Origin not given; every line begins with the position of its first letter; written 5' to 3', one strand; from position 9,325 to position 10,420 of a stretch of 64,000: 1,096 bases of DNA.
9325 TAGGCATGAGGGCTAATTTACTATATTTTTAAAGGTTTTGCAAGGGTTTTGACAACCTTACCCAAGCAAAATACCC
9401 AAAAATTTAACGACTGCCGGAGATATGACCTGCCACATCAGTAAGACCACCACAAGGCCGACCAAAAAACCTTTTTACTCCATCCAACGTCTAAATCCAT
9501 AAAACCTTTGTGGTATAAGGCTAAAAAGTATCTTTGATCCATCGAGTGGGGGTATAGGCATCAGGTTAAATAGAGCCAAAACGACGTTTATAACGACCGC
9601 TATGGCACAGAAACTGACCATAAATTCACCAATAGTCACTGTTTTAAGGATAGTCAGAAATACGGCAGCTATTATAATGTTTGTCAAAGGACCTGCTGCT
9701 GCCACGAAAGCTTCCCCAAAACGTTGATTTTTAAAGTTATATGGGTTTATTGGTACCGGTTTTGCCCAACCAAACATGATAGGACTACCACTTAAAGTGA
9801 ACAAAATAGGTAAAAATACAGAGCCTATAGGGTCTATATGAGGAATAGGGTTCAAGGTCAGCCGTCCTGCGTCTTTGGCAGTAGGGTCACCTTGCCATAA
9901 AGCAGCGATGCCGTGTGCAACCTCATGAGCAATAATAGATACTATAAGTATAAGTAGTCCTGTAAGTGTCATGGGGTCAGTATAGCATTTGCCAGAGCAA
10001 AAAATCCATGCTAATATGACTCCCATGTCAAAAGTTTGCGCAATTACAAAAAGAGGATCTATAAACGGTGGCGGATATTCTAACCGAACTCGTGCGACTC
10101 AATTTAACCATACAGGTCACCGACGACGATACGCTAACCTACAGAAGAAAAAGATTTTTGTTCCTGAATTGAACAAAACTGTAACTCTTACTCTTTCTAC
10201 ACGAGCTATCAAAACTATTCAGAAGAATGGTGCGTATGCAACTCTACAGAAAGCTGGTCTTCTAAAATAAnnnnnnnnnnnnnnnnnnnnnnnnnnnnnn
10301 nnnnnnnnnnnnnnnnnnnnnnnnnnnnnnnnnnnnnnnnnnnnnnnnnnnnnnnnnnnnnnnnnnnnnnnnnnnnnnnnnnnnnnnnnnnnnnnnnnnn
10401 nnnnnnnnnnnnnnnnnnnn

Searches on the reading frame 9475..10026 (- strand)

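Call 3: search_protein_families(library=pfam, proteins=[window:9475-10026:-], max_evalue=0.01)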
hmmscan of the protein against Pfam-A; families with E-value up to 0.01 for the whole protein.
window:9475-10026:- (183 aa): 2 families
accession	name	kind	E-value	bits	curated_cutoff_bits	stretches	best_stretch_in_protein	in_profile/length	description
PF02163.28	Peptidase_M50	-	3.4e-16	59.7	27.2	2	136-173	159-196/221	Peptidase family M50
PF13398.12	Peptidase_M50B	-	0.00018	21.7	26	0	100-150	62-110/201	Peptidase M50B-like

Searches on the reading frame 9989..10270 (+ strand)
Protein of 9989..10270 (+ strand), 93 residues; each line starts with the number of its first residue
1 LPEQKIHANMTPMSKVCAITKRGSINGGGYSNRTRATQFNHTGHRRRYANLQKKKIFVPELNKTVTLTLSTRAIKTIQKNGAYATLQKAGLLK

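Call 3: search_protein_families(library=pfam, proteins=[window:9989-10270:+], max_evalue=0.01)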
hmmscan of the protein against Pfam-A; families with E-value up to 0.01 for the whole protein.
window:9989-10270:+ (93 aa): 1 family
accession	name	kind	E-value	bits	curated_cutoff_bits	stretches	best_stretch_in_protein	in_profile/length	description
PF00830.24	Ribosomal_L28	-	5.2e-12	46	27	1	15-80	1-60/60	Ribosomal L28 family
